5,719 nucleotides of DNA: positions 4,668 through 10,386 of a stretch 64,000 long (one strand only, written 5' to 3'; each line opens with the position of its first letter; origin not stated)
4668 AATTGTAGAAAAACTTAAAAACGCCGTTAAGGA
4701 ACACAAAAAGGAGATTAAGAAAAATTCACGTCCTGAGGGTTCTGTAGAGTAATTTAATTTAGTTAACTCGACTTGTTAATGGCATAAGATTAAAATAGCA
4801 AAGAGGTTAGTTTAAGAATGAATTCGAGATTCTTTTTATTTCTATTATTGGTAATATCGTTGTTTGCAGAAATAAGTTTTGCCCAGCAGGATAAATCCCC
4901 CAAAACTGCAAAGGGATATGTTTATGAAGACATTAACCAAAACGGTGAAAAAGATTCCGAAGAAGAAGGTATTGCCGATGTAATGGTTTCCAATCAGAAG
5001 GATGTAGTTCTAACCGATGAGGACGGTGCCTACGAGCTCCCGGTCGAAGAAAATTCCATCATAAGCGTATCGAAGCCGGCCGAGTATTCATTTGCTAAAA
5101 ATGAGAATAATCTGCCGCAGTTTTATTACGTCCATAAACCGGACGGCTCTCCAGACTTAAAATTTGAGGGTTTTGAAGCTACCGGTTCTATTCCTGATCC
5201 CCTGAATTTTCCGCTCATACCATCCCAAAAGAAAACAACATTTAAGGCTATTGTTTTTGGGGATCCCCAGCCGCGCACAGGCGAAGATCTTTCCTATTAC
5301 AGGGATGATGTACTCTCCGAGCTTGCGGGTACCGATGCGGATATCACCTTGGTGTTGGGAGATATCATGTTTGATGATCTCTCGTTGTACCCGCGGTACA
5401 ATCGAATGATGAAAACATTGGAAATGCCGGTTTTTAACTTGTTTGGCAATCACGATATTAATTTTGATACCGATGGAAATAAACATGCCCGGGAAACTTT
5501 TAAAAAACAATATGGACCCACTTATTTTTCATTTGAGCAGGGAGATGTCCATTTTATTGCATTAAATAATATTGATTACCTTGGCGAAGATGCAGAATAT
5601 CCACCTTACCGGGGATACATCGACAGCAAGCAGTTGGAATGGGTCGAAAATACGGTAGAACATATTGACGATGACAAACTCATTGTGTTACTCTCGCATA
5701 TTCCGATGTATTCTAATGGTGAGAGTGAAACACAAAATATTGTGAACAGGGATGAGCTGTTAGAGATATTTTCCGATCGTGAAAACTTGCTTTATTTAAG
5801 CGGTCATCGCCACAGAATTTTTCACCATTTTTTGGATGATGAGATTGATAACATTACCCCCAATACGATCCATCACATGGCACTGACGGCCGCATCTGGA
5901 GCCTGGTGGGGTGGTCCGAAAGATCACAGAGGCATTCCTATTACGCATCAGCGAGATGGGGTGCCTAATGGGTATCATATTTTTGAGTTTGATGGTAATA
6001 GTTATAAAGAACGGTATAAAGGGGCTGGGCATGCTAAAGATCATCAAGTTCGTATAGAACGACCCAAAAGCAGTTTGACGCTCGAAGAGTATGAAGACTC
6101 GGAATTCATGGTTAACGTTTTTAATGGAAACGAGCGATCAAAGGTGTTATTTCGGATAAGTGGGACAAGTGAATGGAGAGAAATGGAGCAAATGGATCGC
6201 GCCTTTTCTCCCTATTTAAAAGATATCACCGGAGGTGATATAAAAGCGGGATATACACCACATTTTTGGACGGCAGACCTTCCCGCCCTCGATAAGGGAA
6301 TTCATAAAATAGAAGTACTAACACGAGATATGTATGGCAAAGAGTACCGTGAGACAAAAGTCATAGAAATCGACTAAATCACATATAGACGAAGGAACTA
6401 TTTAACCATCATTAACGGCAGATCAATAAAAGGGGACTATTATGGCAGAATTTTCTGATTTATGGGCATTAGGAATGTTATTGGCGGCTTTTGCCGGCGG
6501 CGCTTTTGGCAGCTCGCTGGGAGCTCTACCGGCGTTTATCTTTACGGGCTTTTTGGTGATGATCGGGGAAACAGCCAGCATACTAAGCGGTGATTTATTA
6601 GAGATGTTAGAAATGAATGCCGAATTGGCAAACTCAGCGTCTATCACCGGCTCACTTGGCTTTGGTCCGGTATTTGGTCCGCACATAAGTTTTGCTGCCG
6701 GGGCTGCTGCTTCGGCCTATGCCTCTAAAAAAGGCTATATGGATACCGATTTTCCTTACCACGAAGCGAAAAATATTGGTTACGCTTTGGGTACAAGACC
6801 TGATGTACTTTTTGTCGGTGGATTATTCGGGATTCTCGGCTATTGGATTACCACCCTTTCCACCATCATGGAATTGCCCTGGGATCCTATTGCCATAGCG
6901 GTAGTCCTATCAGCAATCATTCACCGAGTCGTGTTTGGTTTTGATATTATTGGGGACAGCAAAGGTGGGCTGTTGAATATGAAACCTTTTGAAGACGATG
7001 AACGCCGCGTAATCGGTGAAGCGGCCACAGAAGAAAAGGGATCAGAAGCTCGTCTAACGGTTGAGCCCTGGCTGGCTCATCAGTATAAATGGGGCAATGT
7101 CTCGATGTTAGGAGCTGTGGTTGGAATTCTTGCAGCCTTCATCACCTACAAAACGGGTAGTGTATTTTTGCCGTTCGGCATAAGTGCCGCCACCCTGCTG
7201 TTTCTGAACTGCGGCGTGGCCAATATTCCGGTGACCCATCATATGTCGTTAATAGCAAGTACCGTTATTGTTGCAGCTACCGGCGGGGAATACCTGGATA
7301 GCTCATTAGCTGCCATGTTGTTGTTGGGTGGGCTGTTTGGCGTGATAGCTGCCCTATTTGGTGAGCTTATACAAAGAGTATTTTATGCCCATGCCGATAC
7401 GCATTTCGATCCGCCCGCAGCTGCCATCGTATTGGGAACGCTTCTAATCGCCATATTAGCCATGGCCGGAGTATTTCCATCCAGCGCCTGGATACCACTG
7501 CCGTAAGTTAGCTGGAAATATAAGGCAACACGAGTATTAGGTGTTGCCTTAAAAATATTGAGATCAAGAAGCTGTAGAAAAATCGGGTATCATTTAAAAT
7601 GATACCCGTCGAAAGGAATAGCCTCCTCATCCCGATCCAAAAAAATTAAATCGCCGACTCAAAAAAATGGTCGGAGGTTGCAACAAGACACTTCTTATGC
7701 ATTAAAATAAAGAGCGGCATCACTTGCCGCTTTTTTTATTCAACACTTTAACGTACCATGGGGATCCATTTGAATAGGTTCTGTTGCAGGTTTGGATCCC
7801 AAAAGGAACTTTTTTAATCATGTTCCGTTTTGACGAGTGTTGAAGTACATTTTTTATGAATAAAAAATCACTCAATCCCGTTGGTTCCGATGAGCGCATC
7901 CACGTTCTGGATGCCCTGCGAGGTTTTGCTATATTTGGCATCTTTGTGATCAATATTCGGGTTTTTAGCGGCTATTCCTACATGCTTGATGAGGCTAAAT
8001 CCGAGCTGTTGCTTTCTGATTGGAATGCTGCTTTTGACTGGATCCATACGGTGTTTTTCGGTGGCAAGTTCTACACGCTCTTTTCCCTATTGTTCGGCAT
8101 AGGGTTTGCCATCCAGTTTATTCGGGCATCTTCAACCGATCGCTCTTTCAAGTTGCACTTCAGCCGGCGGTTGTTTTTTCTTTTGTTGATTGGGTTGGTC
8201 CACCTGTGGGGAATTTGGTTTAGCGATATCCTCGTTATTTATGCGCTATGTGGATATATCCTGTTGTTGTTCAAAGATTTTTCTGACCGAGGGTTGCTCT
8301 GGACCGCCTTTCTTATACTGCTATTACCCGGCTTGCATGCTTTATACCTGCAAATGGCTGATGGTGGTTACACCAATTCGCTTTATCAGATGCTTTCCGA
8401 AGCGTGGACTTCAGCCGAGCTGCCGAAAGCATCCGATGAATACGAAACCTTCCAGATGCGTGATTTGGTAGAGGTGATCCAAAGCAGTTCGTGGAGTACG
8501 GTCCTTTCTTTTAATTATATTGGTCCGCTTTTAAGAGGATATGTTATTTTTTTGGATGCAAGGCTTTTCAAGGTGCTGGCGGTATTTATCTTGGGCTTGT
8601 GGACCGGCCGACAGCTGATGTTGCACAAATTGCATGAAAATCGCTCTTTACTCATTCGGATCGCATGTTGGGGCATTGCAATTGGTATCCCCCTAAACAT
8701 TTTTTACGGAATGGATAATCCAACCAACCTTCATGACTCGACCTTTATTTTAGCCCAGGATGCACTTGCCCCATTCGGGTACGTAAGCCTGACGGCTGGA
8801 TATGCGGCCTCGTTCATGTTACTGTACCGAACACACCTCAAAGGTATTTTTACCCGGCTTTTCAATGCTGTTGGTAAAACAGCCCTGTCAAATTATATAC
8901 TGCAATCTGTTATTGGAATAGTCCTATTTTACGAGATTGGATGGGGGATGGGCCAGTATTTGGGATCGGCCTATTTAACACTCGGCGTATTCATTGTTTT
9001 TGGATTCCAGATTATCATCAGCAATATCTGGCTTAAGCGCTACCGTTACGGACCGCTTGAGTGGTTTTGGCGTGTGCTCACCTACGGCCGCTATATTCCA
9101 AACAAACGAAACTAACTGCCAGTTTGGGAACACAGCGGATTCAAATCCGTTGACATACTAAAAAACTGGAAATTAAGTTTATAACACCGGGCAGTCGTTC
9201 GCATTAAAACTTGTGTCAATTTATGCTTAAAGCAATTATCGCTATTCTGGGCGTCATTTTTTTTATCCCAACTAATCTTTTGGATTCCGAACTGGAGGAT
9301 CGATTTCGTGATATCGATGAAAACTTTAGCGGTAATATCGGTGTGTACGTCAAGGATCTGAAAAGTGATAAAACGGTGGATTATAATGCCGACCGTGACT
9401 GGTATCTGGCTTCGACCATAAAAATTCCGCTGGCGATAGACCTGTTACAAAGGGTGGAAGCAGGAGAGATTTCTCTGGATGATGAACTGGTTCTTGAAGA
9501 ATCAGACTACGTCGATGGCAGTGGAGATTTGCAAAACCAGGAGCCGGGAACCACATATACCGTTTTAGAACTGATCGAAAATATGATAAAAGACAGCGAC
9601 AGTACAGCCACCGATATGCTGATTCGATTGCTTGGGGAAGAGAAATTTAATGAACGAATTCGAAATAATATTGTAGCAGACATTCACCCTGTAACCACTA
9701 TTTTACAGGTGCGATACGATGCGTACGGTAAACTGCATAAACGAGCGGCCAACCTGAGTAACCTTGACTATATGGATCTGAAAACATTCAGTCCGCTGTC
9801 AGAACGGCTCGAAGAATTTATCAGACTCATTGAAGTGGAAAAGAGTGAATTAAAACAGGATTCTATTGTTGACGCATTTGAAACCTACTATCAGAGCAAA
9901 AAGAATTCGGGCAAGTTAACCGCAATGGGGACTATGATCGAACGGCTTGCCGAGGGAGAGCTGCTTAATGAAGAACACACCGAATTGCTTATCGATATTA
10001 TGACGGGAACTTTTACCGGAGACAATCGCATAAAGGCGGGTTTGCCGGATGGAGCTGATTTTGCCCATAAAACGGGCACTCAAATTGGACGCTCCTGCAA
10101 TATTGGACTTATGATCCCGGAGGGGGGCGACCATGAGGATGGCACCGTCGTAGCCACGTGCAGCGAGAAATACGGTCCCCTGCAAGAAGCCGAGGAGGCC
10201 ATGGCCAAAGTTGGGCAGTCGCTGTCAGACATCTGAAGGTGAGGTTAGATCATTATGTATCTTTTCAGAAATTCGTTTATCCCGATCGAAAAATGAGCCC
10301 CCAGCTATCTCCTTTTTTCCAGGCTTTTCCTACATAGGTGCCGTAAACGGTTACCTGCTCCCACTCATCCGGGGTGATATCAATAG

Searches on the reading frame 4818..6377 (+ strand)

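Call 60: search_protein_families(library=pfam, proteins=[window:4818-6377:+], max_evalue=0.00001)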
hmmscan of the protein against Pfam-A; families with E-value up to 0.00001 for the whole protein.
window:4818-6377:+ (519 aa): 3 families
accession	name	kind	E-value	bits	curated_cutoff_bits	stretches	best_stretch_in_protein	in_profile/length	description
PF16370.11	MetallophosC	-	4e-32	112.1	29.7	1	357-510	5-168/168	C terminal of Calcineurin-like phosphoesterase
PF16371.11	MetallophosN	-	8.9e-14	51.9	35.6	1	47-114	5-73/77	N terminal of Calcineurin-like phosphoesterase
PF17210.9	SdrD_B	-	6.3e-06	26.8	29.7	0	34-95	6-75/112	SdrD B-like domain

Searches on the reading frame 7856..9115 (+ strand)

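Call 60: search_protein_families(library=pfam, proteins=[window:7856-9115:+], max_evalue=0.00001)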
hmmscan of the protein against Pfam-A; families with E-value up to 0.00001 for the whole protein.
window:7856-9115:+ (419 aa): 1 family
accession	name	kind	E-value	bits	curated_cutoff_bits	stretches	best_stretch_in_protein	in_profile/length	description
PF04235.18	DUF418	-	2.1e-40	138.8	23.6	1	251-411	2-162/163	Protein of unknown function (DUF418)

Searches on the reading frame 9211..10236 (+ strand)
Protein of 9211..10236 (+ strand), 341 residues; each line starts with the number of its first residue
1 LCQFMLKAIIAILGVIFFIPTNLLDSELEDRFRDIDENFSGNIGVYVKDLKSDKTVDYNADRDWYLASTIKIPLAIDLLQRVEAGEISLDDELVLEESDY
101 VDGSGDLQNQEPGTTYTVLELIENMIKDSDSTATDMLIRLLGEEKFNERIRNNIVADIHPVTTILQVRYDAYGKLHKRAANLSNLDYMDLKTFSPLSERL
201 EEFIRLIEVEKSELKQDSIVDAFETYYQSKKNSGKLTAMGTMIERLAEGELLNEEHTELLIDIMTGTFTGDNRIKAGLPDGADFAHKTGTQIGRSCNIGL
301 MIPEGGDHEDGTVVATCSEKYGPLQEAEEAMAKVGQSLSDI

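Call 60: search_protein_families(library=pfam, proteins=[window:9211-10236:+], max_evalue=0.00001)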
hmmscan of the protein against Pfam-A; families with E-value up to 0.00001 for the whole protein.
window:9211-10236:+ (341 aa): 2 families
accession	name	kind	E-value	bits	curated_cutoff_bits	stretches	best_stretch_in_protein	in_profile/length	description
PF13354.11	Beta-lactamase2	-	8.8e-52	176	22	1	44-302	1-201/214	Beta-lactamase enzyme family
PF00144.29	Beta-lactamase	-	2e-06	27.6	27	0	42-120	14-98/329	Beta-lactamase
